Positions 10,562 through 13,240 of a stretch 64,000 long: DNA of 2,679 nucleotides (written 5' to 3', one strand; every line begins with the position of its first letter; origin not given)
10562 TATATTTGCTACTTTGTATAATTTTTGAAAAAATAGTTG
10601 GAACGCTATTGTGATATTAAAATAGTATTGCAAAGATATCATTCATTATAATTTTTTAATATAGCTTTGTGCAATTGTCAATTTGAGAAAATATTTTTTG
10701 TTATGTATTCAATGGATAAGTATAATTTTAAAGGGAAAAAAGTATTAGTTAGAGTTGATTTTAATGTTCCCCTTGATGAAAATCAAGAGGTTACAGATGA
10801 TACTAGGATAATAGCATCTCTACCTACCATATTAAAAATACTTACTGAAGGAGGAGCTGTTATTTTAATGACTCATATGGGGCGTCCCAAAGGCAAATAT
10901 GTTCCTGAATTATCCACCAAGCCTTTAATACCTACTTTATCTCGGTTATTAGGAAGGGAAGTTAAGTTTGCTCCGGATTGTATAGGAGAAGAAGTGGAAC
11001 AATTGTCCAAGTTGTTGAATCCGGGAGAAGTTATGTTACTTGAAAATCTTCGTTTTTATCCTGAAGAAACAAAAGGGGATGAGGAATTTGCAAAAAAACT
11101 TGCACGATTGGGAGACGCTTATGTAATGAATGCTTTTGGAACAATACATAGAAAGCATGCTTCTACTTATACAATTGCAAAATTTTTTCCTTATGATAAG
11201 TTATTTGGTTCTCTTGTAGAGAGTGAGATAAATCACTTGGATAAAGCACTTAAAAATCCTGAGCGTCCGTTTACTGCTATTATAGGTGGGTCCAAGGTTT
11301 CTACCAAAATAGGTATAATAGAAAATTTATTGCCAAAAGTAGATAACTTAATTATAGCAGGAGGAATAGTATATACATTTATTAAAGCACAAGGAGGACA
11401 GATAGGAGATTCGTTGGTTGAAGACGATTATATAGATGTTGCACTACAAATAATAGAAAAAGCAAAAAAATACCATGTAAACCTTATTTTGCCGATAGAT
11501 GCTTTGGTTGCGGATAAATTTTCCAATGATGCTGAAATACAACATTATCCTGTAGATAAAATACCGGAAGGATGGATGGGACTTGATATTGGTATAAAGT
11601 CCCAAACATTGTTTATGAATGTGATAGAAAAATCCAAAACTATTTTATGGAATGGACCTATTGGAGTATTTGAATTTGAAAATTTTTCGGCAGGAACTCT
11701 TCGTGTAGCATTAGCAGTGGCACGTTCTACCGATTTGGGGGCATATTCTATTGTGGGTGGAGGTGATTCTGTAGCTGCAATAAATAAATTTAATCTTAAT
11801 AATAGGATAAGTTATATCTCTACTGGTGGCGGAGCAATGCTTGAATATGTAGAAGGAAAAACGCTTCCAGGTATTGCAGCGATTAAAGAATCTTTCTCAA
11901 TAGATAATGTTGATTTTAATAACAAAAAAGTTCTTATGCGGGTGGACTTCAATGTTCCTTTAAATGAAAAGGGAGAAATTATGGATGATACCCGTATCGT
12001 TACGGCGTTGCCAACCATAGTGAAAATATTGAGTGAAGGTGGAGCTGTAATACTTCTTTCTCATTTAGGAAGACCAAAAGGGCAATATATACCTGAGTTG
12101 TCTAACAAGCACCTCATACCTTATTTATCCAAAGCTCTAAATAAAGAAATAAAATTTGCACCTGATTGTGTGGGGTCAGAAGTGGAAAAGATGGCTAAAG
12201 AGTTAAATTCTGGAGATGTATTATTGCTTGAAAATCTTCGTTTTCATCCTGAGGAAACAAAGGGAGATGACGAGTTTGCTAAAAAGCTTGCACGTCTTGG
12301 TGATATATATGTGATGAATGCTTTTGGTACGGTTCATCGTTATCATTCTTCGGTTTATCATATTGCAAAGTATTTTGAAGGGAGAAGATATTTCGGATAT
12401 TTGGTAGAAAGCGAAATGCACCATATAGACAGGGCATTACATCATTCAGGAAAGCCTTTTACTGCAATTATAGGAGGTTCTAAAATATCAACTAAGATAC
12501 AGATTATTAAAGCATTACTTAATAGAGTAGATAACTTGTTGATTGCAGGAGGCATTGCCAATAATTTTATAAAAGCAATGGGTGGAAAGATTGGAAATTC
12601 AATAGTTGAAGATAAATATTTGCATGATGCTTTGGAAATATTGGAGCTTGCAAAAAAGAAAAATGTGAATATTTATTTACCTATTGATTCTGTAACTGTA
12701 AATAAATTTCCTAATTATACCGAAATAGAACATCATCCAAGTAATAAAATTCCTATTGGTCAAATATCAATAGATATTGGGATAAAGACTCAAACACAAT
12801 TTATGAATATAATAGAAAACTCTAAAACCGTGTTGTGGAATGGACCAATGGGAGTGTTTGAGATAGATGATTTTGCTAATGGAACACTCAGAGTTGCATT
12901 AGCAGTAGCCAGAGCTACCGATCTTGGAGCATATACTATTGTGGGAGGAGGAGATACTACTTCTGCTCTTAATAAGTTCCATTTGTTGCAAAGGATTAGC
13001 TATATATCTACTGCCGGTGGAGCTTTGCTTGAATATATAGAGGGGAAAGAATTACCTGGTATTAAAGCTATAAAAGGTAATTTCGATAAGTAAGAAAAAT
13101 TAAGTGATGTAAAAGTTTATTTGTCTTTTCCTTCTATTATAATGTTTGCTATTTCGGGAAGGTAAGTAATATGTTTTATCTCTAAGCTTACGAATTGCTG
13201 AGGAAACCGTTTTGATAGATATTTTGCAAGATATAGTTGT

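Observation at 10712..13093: Two complete, diverged phosphoglycerate kinases fused head-to-tail in one ORF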

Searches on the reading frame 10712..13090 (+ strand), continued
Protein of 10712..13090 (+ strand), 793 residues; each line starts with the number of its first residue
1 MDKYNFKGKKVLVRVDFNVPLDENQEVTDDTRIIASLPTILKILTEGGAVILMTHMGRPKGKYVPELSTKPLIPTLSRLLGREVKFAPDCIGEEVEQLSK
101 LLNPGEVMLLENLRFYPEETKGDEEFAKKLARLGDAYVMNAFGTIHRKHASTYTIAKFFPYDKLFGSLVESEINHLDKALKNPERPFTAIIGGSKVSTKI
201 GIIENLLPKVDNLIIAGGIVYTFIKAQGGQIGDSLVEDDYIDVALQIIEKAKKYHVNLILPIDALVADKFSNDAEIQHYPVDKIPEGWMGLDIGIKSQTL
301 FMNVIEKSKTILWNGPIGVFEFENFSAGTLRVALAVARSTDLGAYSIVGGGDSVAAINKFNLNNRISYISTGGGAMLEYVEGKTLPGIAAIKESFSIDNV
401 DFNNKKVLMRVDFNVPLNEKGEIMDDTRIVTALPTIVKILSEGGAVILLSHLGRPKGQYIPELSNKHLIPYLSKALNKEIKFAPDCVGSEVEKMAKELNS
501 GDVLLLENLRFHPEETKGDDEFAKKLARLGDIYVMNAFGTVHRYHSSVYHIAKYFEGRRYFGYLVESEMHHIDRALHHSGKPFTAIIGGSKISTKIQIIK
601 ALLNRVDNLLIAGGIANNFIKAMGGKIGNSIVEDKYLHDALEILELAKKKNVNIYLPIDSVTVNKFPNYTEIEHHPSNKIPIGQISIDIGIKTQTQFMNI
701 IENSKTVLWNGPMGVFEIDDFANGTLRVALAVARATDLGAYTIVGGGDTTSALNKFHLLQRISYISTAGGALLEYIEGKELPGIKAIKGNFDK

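Call 21: find_encoding_contigs(protein=P0001, flank=10000, max_places=4)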
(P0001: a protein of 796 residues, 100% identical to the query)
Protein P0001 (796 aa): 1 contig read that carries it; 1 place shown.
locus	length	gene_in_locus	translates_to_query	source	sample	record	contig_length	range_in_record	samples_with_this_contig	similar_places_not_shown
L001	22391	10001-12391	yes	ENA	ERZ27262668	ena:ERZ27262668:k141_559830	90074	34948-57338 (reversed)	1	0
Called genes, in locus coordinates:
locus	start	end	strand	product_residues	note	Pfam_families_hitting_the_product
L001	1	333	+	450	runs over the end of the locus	PF00278:Orn_DAP_Arg_deC, PF02784:Orn_Arg_deC_N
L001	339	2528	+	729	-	PF03253:UT, PF01551:Peptidase_M23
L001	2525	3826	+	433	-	-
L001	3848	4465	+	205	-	PF13424:TPR_12 (faint), PF24575:TPR_Slam (faint), PF13431:TPR_17 (faint), PF07719:TPR_2 (faint), PF13174:TPR_6 (faint), PF13181:TPR_8 (faint), PF00515:TPR_1 (faint), PF14559:TPR_19 (weak), +4 more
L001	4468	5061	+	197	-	PF13795:HupE_UreJ_2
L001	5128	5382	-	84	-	PF01197:Ribosomal_L31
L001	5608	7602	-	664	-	PF17391:Urocanase_N, PF01175:Urocanase, PF17392:Urocanase_C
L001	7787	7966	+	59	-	PF01978:TrmB (weak), PF21100:WHD_MCM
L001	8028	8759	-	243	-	PF01113:DapB_N, PF05173:DapB_C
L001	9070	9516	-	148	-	PF01609:DDE_Tnp_1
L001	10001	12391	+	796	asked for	PF00162:PGK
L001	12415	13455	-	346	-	PF04101:Glyco_tran_28_C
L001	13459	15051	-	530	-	PF00221:Lyase_aromatic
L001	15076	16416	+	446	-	PF01488:Shikimate_DH (faint), PF02254:TrkA_N, PF02558:ApbA (faint), PF03435:Sacchrp_dh_NADP (faint), PF03721:UDPG_MGDP_dh_N (faint), PF02080:TrkA_C, PF02254:TrkA_N, PF02080:TrkA_C, +2 more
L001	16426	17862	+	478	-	PF02386:TrkH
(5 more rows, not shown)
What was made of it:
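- It lies between an IS remnant and dapB on one side and a glycosyltransferase and the hut genes on the other (call 21).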

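Call 40: predict_structure(alignment_id=A2)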
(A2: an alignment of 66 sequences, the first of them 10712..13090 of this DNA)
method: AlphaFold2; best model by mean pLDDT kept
length: 793 residues; sequences in the alignment: 66
mean_pLDDT: 84.7   pTM: 0.59
mean pLDDT of the five models: 84.7, 81.8, 79.8, 79.0, 78.9
residues with pLDDT >= 90: 344; 70-90: 376; 50-70: 58; < 50: 15
segments of 3 or more residues with pLDDT < 50: 390-401
pLDDT, mean of each block of 10 residues (from residue 1): 81 91 82 83 90 91 91 93 93 92 95 93 93 92 81 84 80 74 86 83 84 93 93 90 91 93 94 89 94 92 92 90 87 89 83 77 73 66 49 28 75 80 75 77 86 87 92 87 92 91 94 90 93 81 83 79 70 72 91 83 90 92 92 90 93 95 73 90 91 93 93 83 89 86 83 78 73 71 71 61
secondary structure, 60 per line:
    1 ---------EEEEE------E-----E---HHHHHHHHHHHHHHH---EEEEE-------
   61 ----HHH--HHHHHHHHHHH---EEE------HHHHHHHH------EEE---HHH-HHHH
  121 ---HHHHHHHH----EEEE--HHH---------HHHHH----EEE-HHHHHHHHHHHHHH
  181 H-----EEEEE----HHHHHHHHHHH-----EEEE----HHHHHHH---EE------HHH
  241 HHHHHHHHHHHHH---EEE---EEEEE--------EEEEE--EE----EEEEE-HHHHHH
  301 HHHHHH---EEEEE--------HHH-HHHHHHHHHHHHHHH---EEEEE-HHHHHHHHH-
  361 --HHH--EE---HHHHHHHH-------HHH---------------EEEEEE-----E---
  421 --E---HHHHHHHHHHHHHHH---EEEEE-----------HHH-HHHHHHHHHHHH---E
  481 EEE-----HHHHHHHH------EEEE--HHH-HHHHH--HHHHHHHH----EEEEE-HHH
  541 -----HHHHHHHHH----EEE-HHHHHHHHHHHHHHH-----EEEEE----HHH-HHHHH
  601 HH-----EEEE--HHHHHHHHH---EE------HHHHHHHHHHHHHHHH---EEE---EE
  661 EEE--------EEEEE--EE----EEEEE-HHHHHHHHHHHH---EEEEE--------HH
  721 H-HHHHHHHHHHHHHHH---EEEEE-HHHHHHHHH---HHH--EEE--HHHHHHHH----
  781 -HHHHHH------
elements in order (helices of 4 or more, strands of 3 or more residues): E10-14 H31-45 E49-53 H70-80 E84-86 H93-100 E107-109 H117-120 H124-131 E136-139 H154-158 E163-165 H167-181 E187-191 H196-206 E212-215 H220-226 H238-253 E257-259 E263-267 E276-280 E289-293 H295-306 E310-314 H327-341 E345-349 H351-359 H373-380 E406-411 H427-441 E445-449 H465-476 E480-483 H489-496 E503-506 H513-517 H520-527 E532-536 H546-554 E559-561 H563-577 E583-587 H596-602 E608-611 H614-622 H634-649 E653-655 E659-663 E672-676 E685-689 H691-702 E706-710 H723-737 E741-745 H747-755 E764-766 H769-776 H782-787
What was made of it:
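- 11879..11914 (+): Junction between the units (aa 390-401: ..................). It has no stop and no in-frame start codon. The effective linker is about 3-5 residues. It is the only segment with pLDDT below 50 (call 40).
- AF2 gives no confident arrangement between the units: pTM is 0.59 and the linker has pLDDT below 50 (call 40).
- Tried and rejected: AF2 for pseudo-dimer packing: inconclusive. pTM is 0.59 and the linker has pLDDT below 50 (call 40).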

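Call 44: find_encoding_contigs(protein=P0099, flank=6000, max_places=2)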
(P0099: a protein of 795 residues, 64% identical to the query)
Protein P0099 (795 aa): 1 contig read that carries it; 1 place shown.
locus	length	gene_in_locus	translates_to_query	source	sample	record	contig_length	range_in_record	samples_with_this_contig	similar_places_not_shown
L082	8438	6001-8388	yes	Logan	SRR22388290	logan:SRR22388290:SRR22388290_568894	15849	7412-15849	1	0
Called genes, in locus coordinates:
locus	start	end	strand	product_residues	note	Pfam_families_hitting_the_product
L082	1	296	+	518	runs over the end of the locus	PF00072:Response_reg, PF08665:PglZ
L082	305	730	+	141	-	PF02367:TsaE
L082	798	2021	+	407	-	PF05222:AlaDh_PNT_N, PF01262:AlaDh_PNT_C, PF01488:Shikimate_DH (weak)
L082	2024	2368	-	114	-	PF01035:DNA_binding_1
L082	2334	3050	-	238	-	PF02390:Methyltransf_4, PF13847:Methyltransf_31, PF08242:Methyltransf_12 (faint), PF13649:Methyltransf_25 (weak)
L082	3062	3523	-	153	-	PF14109:GldH_lipo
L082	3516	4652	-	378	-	PF04468:PSP1, PF28472:PSP1_3rd, PF28473:YaaT_C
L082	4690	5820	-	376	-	PF13177:DNA_pol3_delta2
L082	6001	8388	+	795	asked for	PF00162:PGK, PF06962:rRNA_methylase (faint), PF00162:PGK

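Call 46: find_encoding_contigs(protein=P0002, flank=6000, max_places=2)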
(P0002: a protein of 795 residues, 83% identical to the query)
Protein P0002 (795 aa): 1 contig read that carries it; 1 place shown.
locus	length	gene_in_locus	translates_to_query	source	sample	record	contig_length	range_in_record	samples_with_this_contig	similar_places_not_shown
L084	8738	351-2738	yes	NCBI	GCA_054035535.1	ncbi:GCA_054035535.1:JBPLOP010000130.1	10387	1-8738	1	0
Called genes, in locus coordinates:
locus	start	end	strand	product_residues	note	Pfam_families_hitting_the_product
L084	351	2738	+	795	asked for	PF00162:PGK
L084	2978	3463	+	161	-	PF04140:ICMT (weak), PF04191:PEMT (weak)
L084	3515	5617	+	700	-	PF17191:RecG_wedge, PF01336:tRNA_anti-codon (weak), PF00176:SNF2-rel_dom (weak), PF00270:DEAD, PF04851:ResIII, PF00271:Helicase_C, PF19833:RecG_dom3_C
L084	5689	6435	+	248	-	-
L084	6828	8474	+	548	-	PF03571:Peptidase_M49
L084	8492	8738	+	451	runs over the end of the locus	-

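Call 52: fold_search(model_id=the predicted structure, library=pdb)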
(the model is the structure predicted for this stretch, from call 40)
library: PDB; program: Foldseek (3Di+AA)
matches with E <= 10: 1304; with E <= 0.001: 74
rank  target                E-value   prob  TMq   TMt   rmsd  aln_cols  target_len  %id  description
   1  1php                  1.3e-42  1.00  0.47  0.93   2.4       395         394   51  STRUCTURE OF THE ADP COMPLEX OF THE 3-PHOSPHOGLYCERATE KINASE FROM BACILLUS STEAROTHERMOPHILUS AT 1.65 ANGSTROMS (released 1994-06-22)
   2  1vpe                  9.8e-41  1.00  0.46  0.89   3.2       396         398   50  CRYSTALLOGRAPHIC ANALYSIS OF PHOSPHOGLYCERATE KINASE FROM THE HYPERTHERMOPHILIC BACTERIUM THERMOTOGA MARITIMA (released 1998-06-17)
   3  7zy7_B                1.7e-40  1.00  0.46  0.90   2.7       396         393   49  Crystal structure of Chlamydomonas reinhardtii chloroplastic phosphoglycerate kinase (released 2023-06-14)
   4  3uwd                  2.2e-40  1.00  0.47  0.92   1.9       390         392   48  Crystal Structure of Phosphoglycerate Kinase from Bacillus Anthracis (released 2012-01-11)
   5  7zy7_A                4.9e-40  1.00  0.45  0.86   3.3       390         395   50  Crystal structure of Chlamydomonas reinhardtii chloroplastic phosphoglycerate kinase (released 2023-06-14)
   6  3q3v_A                9.0e-40  1.00  0.48  0.95   1.4       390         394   44  Crystal structure of Phosphoglycerate Kinase from Campylobacter jejuni. (released 2011-01-12)
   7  3q3v_B                1.6e-39  1.00  0.47  0.93   1.8       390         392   44  Crystal structure of Phosphoglycerate Kinase from Campylobacter jejuni. (released 2011-01-12)
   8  8yhp                  1.6e-39  1.00  0.46  0.86   2.4       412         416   42  Structure of the PGK1 from Biortus. (released 2024-03-13)
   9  2xe6                  2.5e-39  1.00  0.47  0.90   1.8       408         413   42  The complete reaction cycle of human phosphoglycerate kinase: The open binary complex with 3PG (released 2011-01-19)
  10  9ker                  2.7e-39  1.00  0.47  0.89   2.2       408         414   42  Crystal structure analysis of phosphoglycerate kinase 1 (released 2025-11-12)
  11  5mxm                  3.5e-39  1.00  0.44  0.81   3.5       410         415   42  The X-ray structure of human M190I phosphoglycerate kinase 1 mutant (released 2018-02-14)
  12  2wzb                  6.1e-39  1.00  0.44  0.82   3.5       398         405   43  The catalytically active fully closed conformation of human phosphoglycerate kinase in complex with ADP, 3PG and magnesi (released 2010-04-14)
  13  4fey                  7.2e-39  1.00  0.44  0.86   2.8       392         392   47  An X-ray Structure of a Putative Phosphogylcerate Kinase with Bound ADP from Francisella tularensis subsp. tularensis SC (released 2012-06-13)
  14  1kf0                  7.9e-39  1.00  0.47  0.89   2.7       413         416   42  Crystal Structure of Pig Muscle Phosphoglycerate Kinase Ternary Complex with AMP-PCP and 3PG (released 2002-07-24)
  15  1v6s_A                8.3e-39  1.00  0.47  0.93   1.8       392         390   45  Crystal Structure of Phosphoglycerate Kinase from Thermus thermophilus HB8 (released 2003-12-23)
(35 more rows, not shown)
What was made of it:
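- On Phosphoglycerate kinase (Pfam PF00162, EC 2.7.2.3): Foldseek aligns solved PGKs to each half, with TM 0.80-0.95 normalised to the target (calls 40, 52).
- Foldseek aligns each solved PGK to half of the model, with TM up to 0.95 normalised to the target (calls 40, 52).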

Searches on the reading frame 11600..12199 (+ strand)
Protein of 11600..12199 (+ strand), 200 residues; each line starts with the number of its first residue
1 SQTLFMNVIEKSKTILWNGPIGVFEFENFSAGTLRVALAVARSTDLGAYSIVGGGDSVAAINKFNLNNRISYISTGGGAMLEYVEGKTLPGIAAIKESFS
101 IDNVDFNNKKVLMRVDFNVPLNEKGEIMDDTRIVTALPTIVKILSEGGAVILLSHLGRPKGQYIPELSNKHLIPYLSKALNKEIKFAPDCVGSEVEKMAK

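Call 26: find_related_loci(query=A1, collection=genome_contigs, flank=6000)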
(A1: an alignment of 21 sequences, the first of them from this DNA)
Query A1 (200 aa) in genome_contigs; peptide patterns used: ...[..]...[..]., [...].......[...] (x = any residue, [..] = any of these).
600 stretches matched a pattern (row limit reached: there are more); 598 encode a relative of the query (tblastn E <= 1e-3); the best 80 are kept; 80 distinct loci.
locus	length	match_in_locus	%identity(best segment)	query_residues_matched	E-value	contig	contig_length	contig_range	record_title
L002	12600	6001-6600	57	1-200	4e-78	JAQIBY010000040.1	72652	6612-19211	MAG: Bacteroidales bacterium isolate GH38 k119_277047, whole genome shotgun sequence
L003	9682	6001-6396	56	5-140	1e-40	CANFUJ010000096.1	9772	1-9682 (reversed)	MAG: Chitinophagaceae bacterium isolate Jr-16oct17-189 genome assembly, contig: Jr-16oct17-C13331, whole genome shotgun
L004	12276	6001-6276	74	5-96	1e-40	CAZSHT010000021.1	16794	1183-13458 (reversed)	MAG TPA_asm: uncultured Bacteroidales bacterium isolate binchicken_co291_93 genome assembly, contig: NODE_804_length_167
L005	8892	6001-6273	70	5-95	1e-39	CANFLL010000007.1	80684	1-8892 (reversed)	MAG: Chitinophagaceae bacterium isolate Jr-11may16-263 genome assembly, contig: Jr-11may16-C345, whole genome shotgun se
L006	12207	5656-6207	45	4-190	1e-47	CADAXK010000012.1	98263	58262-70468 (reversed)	MAG: uncultured Bacteroidia bacterium isolate RUG13712 genome assembly, contig: RUG13712_asm_12, whole genome shotgun se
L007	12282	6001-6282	69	4-97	7e-39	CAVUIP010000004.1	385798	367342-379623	MAG: uncultured Chitinophagaceae bacterium isolate MFD04651.bin.2.94 genome assembly, contig: contig_1752, whole genome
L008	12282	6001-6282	68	4-97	1e-38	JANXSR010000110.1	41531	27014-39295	MAG: Ferruginibacter sp. isolate 337R_metabat_51 337R_k141_537110, whole genome shotgun sequence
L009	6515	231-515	66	1-95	1e-38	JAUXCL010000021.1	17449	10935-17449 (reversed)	MAG: Bacteroidales bacterium isolate CSMAG_2824 CSMAG_2824_k117_6519072_length_17449_cov_46.0000, whole genome shotgun s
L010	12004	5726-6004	67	4-96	2e-38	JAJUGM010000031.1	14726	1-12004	MAG: Bacteroidota bacterium isolate bin37 k141_495146_length_14726_cov_9.0000, whole genome shotgun sequence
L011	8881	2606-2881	68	5-96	2e-38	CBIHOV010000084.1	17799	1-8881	MAG TPA_asm: uncultured Paraflavitalea sp. isolate SRR18156208_binner12_Refined_9 genome assembly, contig: ERZ27336868.1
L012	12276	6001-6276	66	5-96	6e-38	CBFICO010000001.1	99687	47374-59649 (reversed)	MAG: Salibacteraceae bacterium isolate Co_bin_468_permissive genome assembly, contig: Co_bin_468_permissive_c1, whole ge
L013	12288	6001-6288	66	1-96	9e-38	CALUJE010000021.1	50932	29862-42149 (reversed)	MAG: uncultured Phocaeicola sp. isolate BRZ_EM__bin12 genome assembly, contig: BRZ_EM__NODE_870_length_50932_cov_10.1133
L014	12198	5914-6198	65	1-95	7e-38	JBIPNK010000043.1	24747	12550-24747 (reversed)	MAG: Chitinophagaceae bacterium isolate ME2018-06-05_3300043470_group8_bin116 Rohwer_bin516_scaffold_1585_c1, whole geno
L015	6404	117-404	65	1-96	5e-38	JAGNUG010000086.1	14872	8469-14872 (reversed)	MAG: Flavobacteriales bacterium isolate Go_SlAct_bin_193 Go_SlAct_16979_length_14872_cov_5.597219, whole genome shotgun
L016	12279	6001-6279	63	5-97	8e-38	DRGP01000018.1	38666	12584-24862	MAG TPA_asm: Leeuwenhoekiella sp. isolate HyVt-349 HyVt-349_k145_173645, whole genome shotgun sequence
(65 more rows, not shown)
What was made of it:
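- The single genome-collection scan was swamped by single PGKs (call 26). Canonical single PGKs are widespread in Bacteroidota (call 26).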

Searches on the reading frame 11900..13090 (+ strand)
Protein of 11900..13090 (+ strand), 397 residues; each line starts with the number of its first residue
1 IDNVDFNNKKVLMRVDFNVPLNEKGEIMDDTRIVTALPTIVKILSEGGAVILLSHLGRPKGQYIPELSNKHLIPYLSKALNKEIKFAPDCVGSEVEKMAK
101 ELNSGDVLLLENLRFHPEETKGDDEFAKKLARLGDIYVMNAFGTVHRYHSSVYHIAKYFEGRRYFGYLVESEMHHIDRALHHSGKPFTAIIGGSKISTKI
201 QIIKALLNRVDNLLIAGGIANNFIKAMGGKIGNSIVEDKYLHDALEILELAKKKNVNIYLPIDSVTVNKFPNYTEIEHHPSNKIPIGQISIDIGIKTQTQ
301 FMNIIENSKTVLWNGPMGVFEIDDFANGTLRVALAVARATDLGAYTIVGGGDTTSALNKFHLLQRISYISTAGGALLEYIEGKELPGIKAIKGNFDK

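Call 57: search_protein_families(library=pfam, proteins=[window:11900-13090:+], max_evalue=0.001)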
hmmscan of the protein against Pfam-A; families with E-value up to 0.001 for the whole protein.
window:11900-13090:+ (397 aa): 1 family
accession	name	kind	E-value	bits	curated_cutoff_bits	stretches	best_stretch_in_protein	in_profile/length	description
PF00162.24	PGK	-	2.9e-143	477.9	27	1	1-383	1-379/379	Phosphoglycerate kinase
